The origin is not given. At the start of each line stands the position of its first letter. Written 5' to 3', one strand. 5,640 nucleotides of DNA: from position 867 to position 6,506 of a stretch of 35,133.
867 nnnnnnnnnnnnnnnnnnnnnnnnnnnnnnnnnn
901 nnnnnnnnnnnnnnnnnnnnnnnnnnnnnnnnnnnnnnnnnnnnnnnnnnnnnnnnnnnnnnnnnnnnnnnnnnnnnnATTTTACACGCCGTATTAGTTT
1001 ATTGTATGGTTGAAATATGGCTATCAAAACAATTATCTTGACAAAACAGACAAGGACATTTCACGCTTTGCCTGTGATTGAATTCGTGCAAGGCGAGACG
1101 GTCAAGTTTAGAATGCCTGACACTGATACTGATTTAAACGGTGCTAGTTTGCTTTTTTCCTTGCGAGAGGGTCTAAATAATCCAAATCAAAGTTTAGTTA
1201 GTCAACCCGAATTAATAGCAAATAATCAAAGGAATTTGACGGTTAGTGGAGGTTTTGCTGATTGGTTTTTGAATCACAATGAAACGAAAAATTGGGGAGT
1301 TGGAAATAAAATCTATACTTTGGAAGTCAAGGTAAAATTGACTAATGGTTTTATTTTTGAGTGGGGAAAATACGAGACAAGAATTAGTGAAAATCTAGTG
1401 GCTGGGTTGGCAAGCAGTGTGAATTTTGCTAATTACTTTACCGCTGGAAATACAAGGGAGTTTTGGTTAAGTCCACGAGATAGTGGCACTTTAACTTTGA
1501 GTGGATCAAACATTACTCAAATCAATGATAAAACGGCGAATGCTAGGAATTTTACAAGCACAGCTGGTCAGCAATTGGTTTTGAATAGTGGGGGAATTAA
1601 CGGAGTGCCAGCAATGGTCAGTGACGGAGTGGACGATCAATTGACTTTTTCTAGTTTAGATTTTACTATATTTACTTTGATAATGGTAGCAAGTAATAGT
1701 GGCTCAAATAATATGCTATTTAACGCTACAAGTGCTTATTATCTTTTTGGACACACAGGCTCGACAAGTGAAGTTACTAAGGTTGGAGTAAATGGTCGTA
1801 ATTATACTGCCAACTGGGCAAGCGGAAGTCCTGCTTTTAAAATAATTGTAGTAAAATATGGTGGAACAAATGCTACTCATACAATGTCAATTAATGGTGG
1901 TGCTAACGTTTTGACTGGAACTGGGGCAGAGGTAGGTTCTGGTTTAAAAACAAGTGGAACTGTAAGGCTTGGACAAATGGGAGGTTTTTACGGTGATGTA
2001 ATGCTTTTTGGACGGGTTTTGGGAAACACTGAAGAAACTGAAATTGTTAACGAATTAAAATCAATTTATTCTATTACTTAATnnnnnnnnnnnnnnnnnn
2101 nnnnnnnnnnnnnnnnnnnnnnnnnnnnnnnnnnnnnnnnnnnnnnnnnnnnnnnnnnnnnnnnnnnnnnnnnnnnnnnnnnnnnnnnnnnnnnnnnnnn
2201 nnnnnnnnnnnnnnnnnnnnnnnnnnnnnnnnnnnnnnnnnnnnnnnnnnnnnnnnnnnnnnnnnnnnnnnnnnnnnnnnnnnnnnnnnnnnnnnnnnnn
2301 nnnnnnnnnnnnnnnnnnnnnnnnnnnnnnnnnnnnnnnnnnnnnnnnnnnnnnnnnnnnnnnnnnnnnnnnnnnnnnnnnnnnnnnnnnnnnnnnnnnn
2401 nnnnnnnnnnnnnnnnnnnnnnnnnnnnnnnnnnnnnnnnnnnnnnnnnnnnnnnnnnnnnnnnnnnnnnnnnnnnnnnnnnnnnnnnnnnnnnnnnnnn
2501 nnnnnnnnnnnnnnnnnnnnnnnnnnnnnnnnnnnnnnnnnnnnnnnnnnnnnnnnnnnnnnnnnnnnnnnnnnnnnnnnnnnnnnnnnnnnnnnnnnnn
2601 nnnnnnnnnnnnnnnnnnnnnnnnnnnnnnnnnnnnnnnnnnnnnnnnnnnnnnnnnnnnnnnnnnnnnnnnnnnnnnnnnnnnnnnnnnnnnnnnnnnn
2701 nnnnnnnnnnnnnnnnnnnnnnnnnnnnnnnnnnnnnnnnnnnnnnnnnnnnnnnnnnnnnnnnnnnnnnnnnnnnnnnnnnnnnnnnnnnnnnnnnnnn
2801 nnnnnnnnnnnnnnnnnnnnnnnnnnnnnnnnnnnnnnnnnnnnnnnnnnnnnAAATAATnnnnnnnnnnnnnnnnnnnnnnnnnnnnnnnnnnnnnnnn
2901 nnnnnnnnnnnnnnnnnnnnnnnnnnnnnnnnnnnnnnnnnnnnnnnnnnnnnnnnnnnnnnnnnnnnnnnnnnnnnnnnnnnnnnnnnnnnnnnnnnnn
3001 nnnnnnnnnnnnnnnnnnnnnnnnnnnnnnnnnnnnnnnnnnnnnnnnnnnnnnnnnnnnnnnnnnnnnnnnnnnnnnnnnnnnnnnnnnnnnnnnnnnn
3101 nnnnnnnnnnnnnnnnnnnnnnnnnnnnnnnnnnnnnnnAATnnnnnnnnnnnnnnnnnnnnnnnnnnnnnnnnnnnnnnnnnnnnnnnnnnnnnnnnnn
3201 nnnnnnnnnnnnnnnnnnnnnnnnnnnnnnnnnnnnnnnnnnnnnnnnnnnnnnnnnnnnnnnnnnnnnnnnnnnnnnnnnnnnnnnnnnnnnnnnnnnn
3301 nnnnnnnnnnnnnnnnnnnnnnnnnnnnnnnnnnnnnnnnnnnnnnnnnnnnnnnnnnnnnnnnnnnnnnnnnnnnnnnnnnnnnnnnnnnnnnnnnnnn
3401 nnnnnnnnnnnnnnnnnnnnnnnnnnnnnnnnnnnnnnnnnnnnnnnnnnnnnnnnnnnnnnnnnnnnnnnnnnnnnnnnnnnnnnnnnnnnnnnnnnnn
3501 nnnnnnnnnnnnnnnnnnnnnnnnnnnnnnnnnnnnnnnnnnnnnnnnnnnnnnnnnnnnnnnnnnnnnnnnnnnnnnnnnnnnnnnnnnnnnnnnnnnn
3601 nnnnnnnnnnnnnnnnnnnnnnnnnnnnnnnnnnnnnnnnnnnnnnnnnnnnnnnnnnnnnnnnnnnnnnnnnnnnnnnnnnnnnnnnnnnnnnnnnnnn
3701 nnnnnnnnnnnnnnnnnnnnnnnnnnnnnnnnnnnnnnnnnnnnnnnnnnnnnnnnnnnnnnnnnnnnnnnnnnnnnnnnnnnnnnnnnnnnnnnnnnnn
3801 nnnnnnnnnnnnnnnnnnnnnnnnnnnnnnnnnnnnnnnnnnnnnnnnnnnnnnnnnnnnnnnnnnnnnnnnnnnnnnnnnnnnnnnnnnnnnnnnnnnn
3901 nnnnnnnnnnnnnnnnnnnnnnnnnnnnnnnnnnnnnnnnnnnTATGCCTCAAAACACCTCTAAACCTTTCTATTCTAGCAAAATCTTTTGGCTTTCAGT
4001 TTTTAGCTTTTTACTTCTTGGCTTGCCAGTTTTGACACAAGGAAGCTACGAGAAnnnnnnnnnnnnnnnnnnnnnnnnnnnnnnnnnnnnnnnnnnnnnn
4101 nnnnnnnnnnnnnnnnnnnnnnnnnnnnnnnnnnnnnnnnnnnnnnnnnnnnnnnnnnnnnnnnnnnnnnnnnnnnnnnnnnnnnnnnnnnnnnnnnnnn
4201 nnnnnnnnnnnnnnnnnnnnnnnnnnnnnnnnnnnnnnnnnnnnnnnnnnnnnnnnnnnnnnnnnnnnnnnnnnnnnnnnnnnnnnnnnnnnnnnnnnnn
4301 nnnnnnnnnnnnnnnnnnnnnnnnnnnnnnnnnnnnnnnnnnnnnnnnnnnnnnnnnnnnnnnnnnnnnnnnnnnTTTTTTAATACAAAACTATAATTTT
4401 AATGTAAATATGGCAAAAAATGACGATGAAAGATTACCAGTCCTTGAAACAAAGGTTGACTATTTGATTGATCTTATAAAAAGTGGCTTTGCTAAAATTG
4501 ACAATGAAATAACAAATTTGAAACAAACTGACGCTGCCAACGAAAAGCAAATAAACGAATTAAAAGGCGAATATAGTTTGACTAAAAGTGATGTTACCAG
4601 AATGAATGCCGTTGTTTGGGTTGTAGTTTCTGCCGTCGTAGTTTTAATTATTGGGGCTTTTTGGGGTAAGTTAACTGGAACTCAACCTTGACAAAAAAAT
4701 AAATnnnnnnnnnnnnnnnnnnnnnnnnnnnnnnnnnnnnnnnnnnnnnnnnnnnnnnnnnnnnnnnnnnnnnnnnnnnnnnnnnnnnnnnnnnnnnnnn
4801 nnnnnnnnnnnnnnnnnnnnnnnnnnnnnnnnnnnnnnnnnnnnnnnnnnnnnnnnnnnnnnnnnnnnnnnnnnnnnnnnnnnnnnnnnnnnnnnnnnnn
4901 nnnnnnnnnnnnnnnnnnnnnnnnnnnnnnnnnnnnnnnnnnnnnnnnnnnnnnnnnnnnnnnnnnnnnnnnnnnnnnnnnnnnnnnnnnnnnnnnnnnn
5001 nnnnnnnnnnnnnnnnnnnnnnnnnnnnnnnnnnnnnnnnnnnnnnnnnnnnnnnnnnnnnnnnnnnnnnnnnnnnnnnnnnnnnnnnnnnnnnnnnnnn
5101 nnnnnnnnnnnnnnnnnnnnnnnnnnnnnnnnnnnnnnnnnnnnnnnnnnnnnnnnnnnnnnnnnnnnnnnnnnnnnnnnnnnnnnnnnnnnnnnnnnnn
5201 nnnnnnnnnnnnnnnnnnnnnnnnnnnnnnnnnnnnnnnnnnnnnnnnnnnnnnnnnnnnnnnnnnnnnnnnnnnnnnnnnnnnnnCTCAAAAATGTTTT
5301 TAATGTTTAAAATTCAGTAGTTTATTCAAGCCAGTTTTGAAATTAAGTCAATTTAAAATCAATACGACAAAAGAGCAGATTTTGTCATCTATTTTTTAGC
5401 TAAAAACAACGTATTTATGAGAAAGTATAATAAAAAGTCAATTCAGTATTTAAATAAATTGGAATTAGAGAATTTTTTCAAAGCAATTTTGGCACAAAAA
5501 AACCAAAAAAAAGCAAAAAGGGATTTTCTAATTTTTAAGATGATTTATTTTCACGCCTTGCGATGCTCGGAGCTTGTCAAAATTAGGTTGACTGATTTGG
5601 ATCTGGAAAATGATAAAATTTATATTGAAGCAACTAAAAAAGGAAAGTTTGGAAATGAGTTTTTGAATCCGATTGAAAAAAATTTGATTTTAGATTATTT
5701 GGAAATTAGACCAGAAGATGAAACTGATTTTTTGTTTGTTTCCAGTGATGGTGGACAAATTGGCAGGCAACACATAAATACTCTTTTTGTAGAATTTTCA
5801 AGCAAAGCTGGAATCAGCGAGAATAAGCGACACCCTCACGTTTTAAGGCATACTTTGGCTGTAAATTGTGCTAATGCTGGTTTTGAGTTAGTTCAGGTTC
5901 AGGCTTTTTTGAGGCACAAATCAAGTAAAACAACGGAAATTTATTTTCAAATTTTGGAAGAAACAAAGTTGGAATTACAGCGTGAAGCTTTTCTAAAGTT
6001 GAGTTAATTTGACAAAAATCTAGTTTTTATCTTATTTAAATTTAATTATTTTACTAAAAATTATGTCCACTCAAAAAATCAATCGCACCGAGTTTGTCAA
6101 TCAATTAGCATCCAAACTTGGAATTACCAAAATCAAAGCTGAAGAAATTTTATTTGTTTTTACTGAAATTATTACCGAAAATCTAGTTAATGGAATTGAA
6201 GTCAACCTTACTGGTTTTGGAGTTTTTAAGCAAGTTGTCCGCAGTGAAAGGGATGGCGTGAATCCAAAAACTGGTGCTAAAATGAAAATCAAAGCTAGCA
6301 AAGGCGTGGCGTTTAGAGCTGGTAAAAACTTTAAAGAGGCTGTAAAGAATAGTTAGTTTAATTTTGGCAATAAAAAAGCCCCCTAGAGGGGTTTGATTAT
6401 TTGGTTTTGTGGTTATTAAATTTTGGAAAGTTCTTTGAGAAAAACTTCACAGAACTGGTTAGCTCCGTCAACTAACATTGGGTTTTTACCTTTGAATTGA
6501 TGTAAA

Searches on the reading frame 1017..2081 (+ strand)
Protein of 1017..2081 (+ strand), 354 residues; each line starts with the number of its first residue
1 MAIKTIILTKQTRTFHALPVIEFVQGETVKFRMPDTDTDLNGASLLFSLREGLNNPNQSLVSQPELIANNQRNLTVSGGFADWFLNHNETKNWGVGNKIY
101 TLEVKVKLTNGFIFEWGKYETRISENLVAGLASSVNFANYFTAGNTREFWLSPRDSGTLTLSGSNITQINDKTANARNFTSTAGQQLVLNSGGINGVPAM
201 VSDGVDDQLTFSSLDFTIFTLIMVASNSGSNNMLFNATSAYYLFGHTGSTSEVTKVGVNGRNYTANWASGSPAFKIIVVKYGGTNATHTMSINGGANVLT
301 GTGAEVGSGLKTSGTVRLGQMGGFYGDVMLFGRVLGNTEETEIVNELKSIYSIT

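Call 23: search_protein_families(library=phrogs, proteins=[window:1017-2081:+], max_evalue=0.001)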
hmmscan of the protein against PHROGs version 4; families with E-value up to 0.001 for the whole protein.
window:1017-2081:+ (354 aa): 1 family
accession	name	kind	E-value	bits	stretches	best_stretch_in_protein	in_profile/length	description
phrog_11772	-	unknown function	0.00069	20.3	1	150-245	37-137/246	-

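Call 43: search_protein_families(library=pfam, proteins=[window:1017-2081:+], max_evalue=0.01)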
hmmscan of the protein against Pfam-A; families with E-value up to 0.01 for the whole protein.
window:1017-2081:+ (354 aa): 0 families

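Call 53: find_homologous_proteins(query=window:1017-2081:+, max_evalue=0.001)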
Query window:1017-2081:+ (354 aa): 6 proteins with E <= 0.001 among 3057 candidates.
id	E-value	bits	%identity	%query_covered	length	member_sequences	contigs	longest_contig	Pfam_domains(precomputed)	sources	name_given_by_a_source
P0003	6.6e-221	750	97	100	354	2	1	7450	-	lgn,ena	-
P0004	8.5e-188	641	84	100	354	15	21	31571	-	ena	-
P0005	1.0e-172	592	76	100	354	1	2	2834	-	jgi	jgi:hypothetical protein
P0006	1.1e-167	575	74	100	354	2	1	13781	-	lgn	-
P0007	2.7e-161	554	72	100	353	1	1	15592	-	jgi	-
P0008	9.1e-152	523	69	100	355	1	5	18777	-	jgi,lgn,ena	-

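Call 54: find_encoding_contigs(protein=P0004, flank=10000, max_places=4)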
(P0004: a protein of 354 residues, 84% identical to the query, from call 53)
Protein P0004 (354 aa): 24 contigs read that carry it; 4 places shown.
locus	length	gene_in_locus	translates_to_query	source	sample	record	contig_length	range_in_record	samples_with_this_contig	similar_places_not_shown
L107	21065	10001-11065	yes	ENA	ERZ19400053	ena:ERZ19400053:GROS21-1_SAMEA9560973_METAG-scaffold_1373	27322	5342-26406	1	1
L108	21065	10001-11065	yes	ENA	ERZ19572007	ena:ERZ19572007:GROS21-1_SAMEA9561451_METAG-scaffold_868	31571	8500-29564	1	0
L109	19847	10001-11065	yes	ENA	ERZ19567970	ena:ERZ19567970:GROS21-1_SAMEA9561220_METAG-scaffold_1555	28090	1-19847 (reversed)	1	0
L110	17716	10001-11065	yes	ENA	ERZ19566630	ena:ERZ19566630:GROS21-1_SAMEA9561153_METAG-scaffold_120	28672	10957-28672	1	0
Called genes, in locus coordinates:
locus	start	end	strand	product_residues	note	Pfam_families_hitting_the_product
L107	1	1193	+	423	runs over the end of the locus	PF05065:Phage_capsid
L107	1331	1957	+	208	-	-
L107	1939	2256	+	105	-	-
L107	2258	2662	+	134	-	-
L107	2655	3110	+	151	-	-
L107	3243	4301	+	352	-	-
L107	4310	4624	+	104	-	-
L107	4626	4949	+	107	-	-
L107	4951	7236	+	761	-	PF20155:TMP_3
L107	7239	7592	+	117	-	-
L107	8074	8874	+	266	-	-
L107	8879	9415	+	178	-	-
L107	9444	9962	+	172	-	-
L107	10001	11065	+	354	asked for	-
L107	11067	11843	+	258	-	-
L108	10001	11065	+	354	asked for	-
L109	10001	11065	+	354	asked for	-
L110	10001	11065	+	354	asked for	-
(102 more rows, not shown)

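Call 55: find_encoding_contigs(protein=P0008, flank=10000, max_places=3)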
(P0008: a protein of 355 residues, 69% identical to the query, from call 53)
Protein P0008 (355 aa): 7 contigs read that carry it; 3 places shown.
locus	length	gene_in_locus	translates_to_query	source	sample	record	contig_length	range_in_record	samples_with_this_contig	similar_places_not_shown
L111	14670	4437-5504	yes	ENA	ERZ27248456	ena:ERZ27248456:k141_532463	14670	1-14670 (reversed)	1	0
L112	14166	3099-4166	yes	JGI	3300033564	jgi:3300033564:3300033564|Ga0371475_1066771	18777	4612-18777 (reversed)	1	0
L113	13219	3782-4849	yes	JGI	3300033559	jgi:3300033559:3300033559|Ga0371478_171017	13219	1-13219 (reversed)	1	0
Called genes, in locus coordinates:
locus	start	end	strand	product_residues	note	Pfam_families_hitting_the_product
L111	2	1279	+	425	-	?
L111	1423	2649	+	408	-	-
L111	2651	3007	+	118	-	-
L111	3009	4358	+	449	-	-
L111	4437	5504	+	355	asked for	-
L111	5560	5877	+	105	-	-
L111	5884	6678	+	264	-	-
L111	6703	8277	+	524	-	-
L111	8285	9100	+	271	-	PF01510:Amidase_2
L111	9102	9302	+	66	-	-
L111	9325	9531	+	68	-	-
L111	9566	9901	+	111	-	-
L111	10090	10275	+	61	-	-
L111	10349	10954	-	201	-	-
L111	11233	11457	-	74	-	-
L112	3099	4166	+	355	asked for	-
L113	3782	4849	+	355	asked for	-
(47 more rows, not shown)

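Call 56: find_encoding_contigs(protein=P0007, flank=10000, max_places=2)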
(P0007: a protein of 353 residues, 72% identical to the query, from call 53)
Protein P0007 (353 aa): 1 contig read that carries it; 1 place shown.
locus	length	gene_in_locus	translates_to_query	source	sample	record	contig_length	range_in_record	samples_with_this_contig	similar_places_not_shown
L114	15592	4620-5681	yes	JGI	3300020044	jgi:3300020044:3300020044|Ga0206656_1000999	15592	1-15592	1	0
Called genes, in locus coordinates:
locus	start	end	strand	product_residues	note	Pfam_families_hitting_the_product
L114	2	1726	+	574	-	?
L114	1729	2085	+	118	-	-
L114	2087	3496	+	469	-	-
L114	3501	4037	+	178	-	-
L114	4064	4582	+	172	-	-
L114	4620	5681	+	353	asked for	-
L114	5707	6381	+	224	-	PF13385:Laminin_G_3 (weak)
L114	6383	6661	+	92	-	-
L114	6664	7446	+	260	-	PF01510:Amidase_2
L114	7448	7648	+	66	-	-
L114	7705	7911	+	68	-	-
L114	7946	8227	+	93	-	-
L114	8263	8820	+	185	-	-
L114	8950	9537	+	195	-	PF00589:Phage_integrase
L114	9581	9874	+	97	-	PF18291:HU-HIG, PF00216:Bac_DNA_binding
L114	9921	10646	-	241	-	PF02511:Thy1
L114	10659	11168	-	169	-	-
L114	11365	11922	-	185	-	-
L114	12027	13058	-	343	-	PF00091:Tubulin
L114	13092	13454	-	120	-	-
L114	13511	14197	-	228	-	PF06378:SSAP_Sak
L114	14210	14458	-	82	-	-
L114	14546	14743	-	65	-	-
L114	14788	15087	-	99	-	-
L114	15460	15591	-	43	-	?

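Call 57: find_encoding_contigs(protein=P0006, flank=10000, max_places=2)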
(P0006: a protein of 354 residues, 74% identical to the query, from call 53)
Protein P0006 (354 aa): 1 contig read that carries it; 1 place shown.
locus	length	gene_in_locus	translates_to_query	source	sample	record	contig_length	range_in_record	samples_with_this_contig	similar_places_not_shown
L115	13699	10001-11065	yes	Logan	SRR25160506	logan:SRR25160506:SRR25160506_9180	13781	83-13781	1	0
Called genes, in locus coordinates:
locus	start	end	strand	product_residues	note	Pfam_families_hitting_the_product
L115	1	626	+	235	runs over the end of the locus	?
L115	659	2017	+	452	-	-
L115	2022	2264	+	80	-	-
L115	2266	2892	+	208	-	-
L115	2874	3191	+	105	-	-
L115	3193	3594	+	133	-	-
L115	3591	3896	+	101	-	-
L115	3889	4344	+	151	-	-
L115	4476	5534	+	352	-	-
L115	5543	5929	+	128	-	-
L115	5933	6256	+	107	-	-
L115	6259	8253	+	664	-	PF20155:TMP_3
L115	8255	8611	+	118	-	-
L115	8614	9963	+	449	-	-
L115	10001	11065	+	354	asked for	-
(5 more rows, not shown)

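Call 73: find_encoding_contigs(protein=P0005, flank=10000, max_places=2)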
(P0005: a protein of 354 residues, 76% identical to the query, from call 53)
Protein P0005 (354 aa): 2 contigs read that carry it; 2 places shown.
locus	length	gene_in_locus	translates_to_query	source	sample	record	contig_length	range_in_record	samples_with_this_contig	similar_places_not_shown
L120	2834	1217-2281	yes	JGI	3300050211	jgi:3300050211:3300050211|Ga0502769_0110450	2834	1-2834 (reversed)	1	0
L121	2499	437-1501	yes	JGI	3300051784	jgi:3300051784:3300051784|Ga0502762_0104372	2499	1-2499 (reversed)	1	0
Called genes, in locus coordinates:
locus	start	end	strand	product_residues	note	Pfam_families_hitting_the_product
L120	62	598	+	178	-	-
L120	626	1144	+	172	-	-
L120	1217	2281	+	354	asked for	-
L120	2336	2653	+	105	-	-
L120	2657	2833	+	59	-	?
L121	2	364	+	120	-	?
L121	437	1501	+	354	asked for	-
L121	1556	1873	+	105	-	-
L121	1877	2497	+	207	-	?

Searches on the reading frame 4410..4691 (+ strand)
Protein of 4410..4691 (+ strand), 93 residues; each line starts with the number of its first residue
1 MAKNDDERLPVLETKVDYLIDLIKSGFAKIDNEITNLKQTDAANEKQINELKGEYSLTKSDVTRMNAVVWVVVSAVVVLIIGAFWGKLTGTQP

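Call 23: search_protein_families(library=phrogs, proteins=[window:4410-4691:+], max_evalue=0.001)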
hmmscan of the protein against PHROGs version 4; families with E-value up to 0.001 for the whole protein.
window:4410-4691:+ (93 aa): 2 families
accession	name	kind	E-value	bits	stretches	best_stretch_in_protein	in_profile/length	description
phrog_937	-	other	0.00011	23.6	1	23-84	34-106/115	hemolysin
phrog_1193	-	other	0.00059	20.8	1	23-84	18-70/76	hemolysin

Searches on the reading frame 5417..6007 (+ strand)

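Call 23: search_protein_families(library=phrogs, proteins=[window:5417-6007:+], max_evalue=0.001)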
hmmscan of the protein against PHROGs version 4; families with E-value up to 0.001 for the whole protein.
window:5417-6007:+ (196 aa): 4 families
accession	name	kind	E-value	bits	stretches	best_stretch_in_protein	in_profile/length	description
phrog_216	-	integration and excision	1e-28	101.3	1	9-183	53-228/301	integrase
phrog_1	-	integration and excision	7.5e-27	95.8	1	3-186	261-442/611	integrase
phrog_34557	-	integration and excision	0.00044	21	1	94-182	84-169/183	integrase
phrog_7685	-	integration and excision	0.00049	20.7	0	98-185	145-229/240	integrase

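Call 43: search_protein_families(library=pfam, proteins=[window:5417-6007:+], max_evalue=0.01)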
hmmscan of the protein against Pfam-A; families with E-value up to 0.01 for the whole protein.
window:5417-6007:+ (196 aa): 1 family
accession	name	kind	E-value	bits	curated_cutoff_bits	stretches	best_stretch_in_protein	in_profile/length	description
PF00589.27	Phage_integrase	-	7.3e-29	101.2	27.1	1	16-180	7-169/172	Phage integrase family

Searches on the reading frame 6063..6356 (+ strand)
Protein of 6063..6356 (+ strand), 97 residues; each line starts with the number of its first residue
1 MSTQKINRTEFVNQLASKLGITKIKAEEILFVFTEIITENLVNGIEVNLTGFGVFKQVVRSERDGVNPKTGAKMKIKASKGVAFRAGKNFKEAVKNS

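Call 23: search_protein_families(library=phrogs, proteins=[window:6063-6356:+], max_evalue=0.001)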
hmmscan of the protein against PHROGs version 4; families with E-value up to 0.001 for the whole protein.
window:6063-6356:+ (97 aa): 2 families
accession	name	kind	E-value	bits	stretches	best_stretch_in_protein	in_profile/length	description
phrog_379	-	DNA, RNA and nucleotide metabolism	4.8e-28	98.4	1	2-96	26-120/138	DNA binding protein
phrog_38608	-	unknown function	5e-08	33.9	1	40-94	36-90/248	-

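Call 42: search_protein_families(library=pfam, proteins=[window:6063-6356:+], max_evalue=0.01)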
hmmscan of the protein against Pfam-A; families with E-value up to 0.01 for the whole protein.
window:6063-6356:+ (97 aa): 2 families
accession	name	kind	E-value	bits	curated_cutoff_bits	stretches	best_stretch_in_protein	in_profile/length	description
PF00216.26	Bac_DNA_binding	-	2.5e-26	92.2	22.4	1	7-95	2-90/90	Bacterial DNA-binding protein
PF18291.6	HU-HIG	-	7.4e-08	32.9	26.2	1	3-96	29-120/125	HU domain fused to wHTH, Ig, or Glycine-rich motif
